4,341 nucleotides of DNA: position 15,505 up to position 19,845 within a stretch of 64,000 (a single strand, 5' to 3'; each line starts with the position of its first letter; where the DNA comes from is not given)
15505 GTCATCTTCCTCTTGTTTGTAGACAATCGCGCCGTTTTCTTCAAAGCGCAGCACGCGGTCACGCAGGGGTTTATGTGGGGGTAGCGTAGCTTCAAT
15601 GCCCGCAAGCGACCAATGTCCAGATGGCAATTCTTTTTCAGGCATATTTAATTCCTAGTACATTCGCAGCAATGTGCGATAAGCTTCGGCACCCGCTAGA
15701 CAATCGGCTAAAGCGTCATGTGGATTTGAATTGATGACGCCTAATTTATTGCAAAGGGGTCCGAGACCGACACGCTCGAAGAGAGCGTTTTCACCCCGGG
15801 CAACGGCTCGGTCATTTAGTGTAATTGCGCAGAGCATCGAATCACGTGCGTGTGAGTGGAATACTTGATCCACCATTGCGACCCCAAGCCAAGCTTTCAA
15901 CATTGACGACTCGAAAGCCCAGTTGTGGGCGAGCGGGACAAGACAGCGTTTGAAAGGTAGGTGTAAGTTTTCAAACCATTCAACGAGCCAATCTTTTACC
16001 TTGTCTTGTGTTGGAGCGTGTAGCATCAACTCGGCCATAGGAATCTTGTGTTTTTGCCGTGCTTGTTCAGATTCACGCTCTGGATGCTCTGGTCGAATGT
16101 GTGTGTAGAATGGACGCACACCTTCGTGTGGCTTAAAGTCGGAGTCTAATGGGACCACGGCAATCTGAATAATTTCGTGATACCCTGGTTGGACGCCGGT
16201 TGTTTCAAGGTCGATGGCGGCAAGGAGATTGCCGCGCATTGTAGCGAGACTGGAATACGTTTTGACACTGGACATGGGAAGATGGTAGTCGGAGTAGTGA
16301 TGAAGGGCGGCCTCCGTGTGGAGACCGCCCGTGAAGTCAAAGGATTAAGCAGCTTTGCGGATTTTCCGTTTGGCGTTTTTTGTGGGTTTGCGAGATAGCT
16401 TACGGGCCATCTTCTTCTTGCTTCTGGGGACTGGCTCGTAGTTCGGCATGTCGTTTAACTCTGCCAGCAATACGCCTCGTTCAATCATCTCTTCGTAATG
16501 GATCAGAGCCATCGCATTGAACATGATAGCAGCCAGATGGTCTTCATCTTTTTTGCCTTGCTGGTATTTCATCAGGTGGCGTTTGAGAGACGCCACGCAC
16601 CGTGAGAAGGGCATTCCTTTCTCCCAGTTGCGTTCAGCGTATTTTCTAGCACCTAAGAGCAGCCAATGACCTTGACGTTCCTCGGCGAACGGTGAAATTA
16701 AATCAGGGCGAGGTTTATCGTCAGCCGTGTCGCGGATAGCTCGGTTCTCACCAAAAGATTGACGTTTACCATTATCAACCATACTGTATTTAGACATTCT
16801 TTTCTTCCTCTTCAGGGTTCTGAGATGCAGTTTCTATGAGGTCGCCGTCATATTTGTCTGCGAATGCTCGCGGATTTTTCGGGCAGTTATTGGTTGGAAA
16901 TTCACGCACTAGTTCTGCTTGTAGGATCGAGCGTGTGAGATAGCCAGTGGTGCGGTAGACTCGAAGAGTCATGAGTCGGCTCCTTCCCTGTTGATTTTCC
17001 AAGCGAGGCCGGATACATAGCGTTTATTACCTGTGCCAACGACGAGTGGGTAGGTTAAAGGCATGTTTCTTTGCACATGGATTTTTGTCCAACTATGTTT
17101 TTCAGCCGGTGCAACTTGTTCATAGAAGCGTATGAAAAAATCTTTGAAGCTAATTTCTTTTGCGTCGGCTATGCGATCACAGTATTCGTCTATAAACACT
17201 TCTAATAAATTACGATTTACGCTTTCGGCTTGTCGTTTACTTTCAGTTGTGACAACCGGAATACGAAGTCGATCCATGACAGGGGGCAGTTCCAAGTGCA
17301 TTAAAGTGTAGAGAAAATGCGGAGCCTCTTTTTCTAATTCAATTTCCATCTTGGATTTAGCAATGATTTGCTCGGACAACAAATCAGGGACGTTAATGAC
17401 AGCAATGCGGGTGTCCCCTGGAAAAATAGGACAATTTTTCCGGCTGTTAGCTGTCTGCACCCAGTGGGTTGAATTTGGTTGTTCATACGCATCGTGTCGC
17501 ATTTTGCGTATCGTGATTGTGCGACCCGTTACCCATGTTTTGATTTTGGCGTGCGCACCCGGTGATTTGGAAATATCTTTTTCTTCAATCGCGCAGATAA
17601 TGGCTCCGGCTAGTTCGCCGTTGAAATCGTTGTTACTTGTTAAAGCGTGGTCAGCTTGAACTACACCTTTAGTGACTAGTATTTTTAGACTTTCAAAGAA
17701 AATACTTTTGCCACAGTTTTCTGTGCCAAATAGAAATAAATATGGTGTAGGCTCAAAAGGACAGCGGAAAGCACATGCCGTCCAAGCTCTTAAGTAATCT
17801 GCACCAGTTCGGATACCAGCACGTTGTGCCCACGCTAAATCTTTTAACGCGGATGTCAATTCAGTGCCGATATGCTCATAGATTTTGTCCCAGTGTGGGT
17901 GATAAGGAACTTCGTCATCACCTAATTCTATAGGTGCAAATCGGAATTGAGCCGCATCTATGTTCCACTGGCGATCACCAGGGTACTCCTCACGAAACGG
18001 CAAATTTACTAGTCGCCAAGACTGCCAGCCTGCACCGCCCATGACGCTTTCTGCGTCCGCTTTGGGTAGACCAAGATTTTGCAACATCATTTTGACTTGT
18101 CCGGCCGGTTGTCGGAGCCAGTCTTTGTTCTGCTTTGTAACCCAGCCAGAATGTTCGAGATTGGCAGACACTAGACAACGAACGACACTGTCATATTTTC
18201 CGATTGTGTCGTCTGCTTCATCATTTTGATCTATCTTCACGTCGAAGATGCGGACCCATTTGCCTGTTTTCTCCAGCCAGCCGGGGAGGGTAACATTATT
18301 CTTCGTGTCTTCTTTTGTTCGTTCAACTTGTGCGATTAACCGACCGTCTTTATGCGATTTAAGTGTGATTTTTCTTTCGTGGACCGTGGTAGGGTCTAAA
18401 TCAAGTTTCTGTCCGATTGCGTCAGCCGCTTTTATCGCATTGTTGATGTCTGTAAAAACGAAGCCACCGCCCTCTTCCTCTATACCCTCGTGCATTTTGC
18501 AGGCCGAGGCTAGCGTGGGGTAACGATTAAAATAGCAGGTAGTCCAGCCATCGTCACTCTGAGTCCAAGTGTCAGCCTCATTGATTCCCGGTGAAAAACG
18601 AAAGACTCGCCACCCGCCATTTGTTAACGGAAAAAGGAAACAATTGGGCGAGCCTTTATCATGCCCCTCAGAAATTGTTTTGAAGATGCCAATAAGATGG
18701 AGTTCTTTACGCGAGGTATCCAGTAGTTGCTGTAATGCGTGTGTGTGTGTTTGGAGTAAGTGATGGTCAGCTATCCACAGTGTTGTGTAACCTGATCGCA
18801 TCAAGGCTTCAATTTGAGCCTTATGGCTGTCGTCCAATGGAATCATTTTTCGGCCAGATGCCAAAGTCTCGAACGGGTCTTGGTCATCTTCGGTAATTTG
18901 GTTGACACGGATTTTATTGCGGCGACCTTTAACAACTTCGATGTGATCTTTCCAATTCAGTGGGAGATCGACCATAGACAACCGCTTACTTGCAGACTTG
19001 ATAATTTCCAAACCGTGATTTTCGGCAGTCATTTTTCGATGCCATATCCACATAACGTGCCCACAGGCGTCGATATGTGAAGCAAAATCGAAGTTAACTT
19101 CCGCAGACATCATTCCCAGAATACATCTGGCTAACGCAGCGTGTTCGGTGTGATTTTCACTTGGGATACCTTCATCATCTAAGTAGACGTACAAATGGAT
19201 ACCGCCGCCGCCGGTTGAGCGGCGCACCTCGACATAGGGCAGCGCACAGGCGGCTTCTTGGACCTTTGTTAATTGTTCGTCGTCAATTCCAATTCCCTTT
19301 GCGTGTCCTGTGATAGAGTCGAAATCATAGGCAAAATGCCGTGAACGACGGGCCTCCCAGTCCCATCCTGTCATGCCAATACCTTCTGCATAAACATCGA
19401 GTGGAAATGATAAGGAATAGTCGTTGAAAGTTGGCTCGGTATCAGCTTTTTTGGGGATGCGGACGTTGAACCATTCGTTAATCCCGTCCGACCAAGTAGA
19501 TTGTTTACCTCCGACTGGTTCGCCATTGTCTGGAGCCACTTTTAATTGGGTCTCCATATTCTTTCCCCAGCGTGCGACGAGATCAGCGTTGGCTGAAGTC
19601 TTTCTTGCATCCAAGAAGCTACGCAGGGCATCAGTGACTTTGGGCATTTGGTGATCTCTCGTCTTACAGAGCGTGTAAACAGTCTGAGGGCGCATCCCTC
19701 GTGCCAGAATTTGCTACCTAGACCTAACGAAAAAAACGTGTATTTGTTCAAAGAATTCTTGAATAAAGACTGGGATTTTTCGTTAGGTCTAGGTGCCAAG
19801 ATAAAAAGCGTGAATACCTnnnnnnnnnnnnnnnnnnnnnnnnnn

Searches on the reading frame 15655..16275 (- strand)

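Call 6: search_protein_families(library=pfam, proteins=[window:15655-16275:-])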
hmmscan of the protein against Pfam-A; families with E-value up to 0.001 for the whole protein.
window:15655-16275:- (206 aa): 2 families
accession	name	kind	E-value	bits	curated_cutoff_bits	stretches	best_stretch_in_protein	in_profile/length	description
PF00929.31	RNase_T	-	2.9e-15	57.6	24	1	20-198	2-163/164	Exonuclease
PF16473.11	Rv2179c-like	-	5.7e-05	23.3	27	1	20-197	4-171/177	3'-5' exoribonuclease Rv2179c-like domain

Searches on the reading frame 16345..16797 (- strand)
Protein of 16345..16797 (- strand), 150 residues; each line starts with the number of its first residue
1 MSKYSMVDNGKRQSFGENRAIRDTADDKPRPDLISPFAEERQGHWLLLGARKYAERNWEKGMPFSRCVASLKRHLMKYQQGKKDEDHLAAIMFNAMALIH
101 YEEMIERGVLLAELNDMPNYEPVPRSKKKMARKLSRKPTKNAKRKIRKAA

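Call 6: search_protein_families(library=pfam, proteins=[window:16345-16797:-])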
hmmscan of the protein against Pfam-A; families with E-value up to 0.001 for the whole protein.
window:16345-16797:- (150 aa): 1 family
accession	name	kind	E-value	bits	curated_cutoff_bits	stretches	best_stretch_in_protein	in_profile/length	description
PF18909.5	dGTP_diPhyd_N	-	6.5e-20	71.4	27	1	23-103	6-91/99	dATP/dGTP diphosphohydrolase, N-terminal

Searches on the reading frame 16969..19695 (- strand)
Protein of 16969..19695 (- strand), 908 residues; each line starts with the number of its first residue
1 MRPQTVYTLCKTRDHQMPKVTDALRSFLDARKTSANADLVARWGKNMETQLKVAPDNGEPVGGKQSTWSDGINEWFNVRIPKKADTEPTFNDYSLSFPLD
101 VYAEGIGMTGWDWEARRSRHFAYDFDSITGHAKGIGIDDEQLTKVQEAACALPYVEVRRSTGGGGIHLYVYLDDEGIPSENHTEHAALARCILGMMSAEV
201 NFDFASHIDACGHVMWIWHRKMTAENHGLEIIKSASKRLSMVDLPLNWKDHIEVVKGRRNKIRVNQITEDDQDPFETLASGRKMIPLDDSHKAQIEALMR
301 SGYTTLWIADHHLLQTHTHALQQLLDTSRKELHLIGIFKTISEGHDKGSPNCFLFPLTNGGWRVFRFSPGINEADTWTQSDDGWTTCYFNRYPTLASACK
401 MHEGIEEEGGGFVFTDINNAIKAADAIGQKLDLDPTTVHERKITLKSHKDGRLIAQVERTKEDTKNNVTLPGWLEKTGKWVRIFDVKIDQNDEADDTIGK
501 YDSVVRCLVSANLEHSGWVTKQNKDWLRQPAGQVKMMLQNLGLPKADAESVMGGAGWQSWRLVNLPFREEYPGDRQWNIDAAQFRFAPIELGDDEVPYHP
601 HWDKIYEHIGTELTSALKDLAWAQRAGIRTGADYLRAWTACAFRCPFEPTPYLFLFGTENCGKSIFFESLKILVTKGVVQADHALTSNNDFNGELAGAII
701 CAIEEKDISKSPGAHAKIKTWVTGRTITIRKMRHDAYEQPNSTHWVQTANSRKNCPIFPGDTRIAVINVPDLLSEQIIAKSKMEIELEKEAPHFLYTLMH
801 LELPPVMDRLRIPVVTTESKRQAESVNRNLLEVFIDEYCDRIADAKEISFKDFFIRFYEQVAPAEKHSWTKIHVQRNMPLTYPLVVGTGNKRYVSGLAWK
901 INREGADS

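Call 6: search_protein_families(library=pfam, proteins=[window:16969-19695:-])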
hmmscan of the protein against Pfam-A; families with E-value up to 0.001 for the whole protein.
window:16969-19695:- (908 aa): 1 family
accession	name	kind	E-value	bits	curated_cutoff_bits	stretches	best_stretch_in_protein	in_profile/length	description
PF19263.5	DUF5906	-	1.9e-13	51.5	27.6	1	655-761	1-110/114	Family of unknown function (DUF5906)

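Call 8: search_dna_similar(query=window:16969-19695:-, collection=phages, mode=protein, max_rows=25)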
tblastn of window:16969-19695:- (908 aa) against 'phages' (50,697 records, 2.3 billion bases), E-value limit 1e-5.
Records with a match: 2; places in all: 2; records where one place covers at least 80% of the query: 0.
Best place of each record, by identity: <60% 2.
By first word of the organism name: Citromicrobium 1; Erythrobacter 1.
By host as written in the record: Citromicrobium bathyomarinum JL1366 1; Erythrobacter sp. JL475 1.
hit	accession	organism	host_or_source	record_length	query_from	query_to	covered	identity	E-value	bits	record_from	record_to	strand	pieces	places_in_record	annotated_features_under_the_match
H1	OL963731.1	Citromicrobium phage vB_CbaS-RXM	Citromicrobium bathyomarinum JL1366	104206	561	802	27%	23.6%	6e-7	60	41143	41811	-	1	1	bifunctional DNA primase/polymerase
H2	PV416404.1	Erythrobacter phage XM05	Erythrobacter sp. JL475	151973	577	802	25%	22.2%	7e-6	56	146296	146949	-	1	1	DNA primase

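Call 12: find_related_loci(query=window:16969-19695:-, collection=viral_contigs, flank=6000)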
Query window:16969-19695:- (908 aa) in viral_contigs; peptide patterns used: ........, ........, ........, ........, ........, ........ (x = any residue, [..] = any of these).
75 stretches matched a pattern; 65 encode a relative of the query (tblastn E <= 1e-3); 65 distinct loci.
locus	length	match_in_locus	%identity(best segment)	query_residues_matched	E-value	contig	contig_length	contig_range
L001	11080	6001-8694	72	4-908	0e+0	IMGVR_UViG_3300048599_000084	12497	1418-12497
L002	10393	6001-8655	66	17-905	0e+0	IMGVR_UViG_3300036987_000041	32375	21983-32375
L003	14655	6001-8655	65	17-905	0e+0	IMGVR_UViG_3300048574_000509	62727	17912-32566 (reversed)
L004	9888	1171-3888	64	2-905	0e+0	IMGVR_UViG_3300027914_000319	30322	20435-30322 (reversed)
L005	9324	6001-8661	64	13-900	0e+0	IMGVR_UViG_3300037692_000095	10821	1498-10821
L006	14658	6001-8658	65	13-905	0e+0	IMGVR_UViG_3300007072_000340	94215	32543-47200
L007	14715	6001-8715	63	4-905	0e+0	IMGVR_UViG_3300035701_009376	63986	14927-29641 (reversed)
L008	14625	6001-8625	65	17-900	0e+0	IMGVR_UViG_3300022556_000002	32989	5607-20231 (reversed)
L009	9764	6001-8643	63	13-900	0e+0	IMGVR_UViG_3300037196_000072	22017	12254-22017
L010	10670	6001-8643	63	13-900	0e+0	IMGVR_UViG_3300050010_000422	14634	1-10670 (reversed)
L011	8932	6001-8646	62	17-905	0e+0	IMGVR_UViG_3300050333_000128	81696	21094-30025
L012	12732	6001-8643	63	13-900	0e+0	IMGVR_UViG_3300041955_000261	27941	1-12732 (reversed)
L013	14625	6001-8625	60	17-900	0e+0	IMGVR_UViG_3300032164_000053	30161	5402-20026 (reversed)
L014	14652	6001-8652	56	17-900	0e+0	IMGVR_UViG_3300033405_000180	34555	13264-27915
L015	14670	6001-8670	57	17-905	0e+0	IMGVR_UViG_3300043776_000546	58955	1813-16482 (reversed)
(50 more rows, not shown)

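Call 18: search_protein_families(library=phrogs, proteins=[window:16969-19695:-], max_evalue=0.00001)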
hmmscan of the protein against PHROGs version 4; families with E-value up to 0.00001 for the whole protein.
window:16969-19695:- (908 aa): 3 families
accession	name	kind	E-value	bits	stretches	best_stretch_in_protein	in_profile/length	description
phrog_1156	-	DNA, RNA and nucleotide metabolism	5.7e-14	52.6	1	633-843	540-763/855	DNA primase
phrog_1829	-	DNA, RNA and nucleotide metabolism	2.3e-12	46.9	1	653-884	507-739/772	DNA primase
phrog_19785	-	DNA, RNA and nucleotide metabolism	5.6e-06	25.8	1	648-777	459-591/745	DNA polymerase/primase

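Call 35: find_related_loci(query=A3, collection=genome_contigs, flank=6000)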
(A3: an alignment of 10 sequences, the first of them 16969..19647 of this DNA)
Query A3 (892 aa) in genome_contigs; peptide patterns used: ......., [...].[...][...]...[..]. (x = any residue, [..] = any of these).
92 stretches matched a pattern; 32 encode a relative of the query (tblastn E <= 1e-3); 32 distinct loci.
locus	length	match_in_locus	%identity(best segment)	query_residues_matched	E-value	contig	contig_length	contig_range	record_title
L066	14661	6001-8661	78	1-890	0e+0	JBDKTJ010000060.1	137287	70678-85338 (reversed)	MAG: Thermoguttaceae bacterium isolate 6_bin.38_R1 c_000000893244, whole genome shotgun sequence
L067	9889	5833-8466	73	3-884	0e+0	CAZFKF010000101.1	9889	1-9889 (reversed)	MAG TPA_asm: uncultured Planctomycetaceae bacterium isolate binchicken_co20_427 genome assembly, contig: NODE_12419_leng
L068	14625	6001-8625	65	1-884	0e+0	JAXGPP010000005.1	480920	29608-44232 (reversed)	MAG: Thermoguttaceae bacterium isolate AnMBR.bin305 bin305_5, whole genome shotgun sequence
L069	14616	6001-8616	63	1-884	0e+0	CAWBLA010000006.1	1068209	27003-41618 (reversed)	MAG: uncultured Planctomycetaceae bacterium isolate MFD02416.bin.2.133 genome assembly, contig: contig_3591, whole genom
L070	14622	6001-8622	58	3-882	0e+0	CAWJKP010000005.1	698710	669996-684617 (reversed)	MAG: Pirellulales bacterium isolate MFD05580.bin.2.29 genome assembly, contig: contig_23355, whole genome shotgun sequen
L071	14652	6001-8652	54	1-884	0e+0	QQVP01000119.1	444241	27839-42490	MAG: Planctomycetota bacterium isolate MB_PLM_2 c_000000000010, whole genome shotgun sequence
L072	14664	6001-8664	53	1-884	0e+0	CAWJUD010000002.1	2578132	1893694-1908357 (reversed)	MAG: Pirellulales bacterium isolate MFD04408.bin.1.134 genome assembly, contig: contig_24530, whole genome shotgun seque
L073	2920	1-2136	64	174-889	0e+0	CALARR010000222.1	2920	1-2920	MAG TPA_asm: uncultured Planctomycetales bacterium isolate SRR3330210_bin.80_CONCOCT_v1.1_MAG genome assembly, contig: E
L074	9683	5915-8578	49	1-884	0e+0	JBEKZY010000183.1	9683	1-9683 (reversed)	MAG: Thermoguttaceae bacterium isolate SPRUCE 80 SPRUCE_80_183, whole genome shotgun sequence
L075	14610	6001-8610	48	1-878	0e+0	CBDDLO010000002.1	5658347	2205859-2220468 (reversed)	MAG: Bythopirellula sp. isolate 01c9a370-3b1c-4d10-843e-85d0f0aaef08 genome assembly, contig: contig_2, whole genome sho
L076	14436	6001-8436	51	1-830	0e+0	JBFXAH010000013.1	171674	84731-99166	MAG: Pirellulales bacterium isolate CA_2019_TPBS_206 NODE_780_length_171674_cov_12.073222_TPBS, whole genome shotgun seq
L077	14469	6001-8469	49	3-823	0e+0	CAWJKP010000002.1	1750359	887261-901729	MAG: Pirellulales bacterium isolate MFD05580.bin.2.29 genome assembly, contig: contig_15575, whole genome shotgun sequen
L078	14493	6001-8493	46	3-841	0e+0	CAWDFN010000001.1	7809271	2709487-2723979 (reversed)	MAG: uncultured Planctomycetia bacterium isolate MFD06085.bin.3.380 genome assembly, contig: contig_207, whole genome sh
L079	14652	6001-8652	46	1-887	0e+0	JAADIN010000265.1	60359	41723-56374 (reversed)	MAG: Planctomycetota bacterium isolate M_MetaBat.57 contig-127_4155, whole genome shotgun sequence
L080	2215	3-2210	50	77-811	0e+0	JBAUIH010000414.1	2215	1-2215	MAG: Candidatus Aminicenantales bacterium isolate MFD09513_ilm_asm_bin8 k127_45646, whole genome shotgun sequence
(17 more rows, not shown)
